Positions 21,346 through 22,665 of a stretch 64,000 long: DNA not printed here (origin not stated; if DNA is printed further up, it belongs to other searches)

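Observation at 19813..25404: Six-gene stressosome-like cascade wired to a two-component system and two PP2C phosphatases, with no sigma factor in the operon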

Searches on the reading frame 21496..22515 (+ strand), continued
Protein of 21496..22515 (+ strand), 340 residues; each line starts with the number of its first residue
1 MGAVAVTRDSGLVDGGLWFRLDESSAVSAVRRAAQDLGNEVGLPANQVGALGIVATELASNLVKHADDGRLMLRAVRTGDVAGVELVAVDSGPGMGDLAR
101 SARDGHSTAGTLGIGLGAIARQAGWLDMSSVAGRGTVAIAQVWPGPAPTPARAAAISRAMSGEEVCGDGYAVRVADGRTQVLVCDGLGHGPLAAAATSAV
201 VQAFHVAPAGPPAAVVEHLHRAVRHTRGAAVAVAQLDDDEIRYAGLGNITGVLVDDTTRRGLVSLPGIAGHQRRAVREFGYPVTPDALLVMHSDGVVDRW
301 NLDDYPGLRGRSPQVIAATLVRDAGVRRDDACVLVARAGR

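Call 106: search_protein_families(library=pfam, proteins=[L089:1582-5580:+, L089:11915-13648:+, L089:240-674:+, L089:5687-8191:+], max_evalue=0.001)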
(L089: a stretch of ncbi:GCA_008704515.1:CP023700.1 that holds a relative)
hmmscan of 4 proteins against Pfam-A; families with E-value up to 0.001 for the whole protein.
L089:1582-5580:+ (1332 aa): 10 families
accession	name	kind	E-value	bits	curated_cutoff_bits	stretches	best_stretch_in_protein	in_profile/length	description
PF00672.30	HAMP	-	4.6e-58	193.8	25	5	470-521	2-53/53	HAMP domain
PF18947.5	HAMP_2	-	2.6e-44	149.4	24.3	5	89-151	3-65/67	HAMP domain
PF02518.31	HATPase_c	-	4.7e-29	101.5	26.4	1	885-1006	2-110/111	Histidine kinase-, DNA gyrase B-, and HSP90-like ATPase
PF00072.30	Response_reg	-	1.1e-28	100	30.2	1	1214-1326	1-110/111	Response regulator receiver domain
PF13185.12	GAF_2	-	1.5e-20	74.2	28.6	1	547-683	2-134/136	GAF domain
PF00512.31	HisKA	-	6.3e-20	71.4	26.9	1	770-837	2-66/66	His Kinase A (phospho-acceptor) domain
PF01590.32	GAF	-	1.4e-13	51.9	22.4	1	548-682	1-131/133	GAF domain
PF03564.21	DUF1759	-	0.00017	22.1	25.4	0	124-170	68-114/148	Protein of unknown function (DUF1759)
PF06103.16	DUF948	-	0.00062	20.3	37.2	0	427-490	24-79/89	Bacterial protein of unknown function (DUF948)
PF01416.25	PseudoU_synth_1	-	0.00091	20.1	23.3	0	285-311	49-75/108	tRNA pseudouridine synthase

L089:11915-13648:+ (577 aa): 4 families
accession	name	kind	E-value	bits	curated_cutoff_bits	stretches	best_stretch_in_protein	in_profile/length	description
PF07228.17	SpoIIE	-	5.2e-50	170.5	25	1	386-575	2-191/192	Stage II sporulation protein E (SpoIIE)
PF13492.12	GAF_3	-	1e-08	36.1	27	1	246-331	53-129/129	GAF domain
PF13185.12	GAF_2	-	1.4e-08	35.5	28.6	1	205-330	5-136/136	GAF domain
PF01590.32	GAF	-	2.2e-05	25.4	22.4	1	241-329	48-133/133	GAF domain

L089:240-674:+ (144 aa): 2 families
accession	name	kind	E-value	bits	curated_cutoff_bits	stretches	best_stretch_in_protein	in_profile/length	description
PF13581.12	HATPase_c_2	-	8.1e-14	52.2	27.4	1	23-138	1-123/127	Histidine kinase-like ATPase domain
PF02518.31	HATPase_c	-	0.00028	21.7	26.4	1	58-143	5-108/111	Histidine kinase-, DNA gyrase B-, and HSP90-like ATPase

L089:5687-8191:+ (834 aa): 6 families
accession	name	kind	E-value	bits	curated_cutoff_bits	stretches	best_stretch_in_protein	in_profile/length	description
PF07228.17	SpoIIE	-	2.6e-45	155.2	25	1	654-833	4-191/192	Stage II sporulation protein E (SpoIIE)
PF03861.19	ANTAR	-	1.3e-10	41.3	27.3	1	79-131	2-54/54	ANTAR domain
PF08447.18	PAS_3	-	1.2e-07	32.3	25.6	1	484-569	2-87/89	PAS fold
PF13185.12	GAF_2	-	3.3e-07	31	28.6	1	176-315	2-136/136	GAF domain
PF00989.32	PAS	-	4.8e-05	23.8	22.6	0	511-574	49-113/113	PAS fold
PF13426.13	PAS_9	-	0.00078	20.1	27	0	513-575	42-102/103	PAS domain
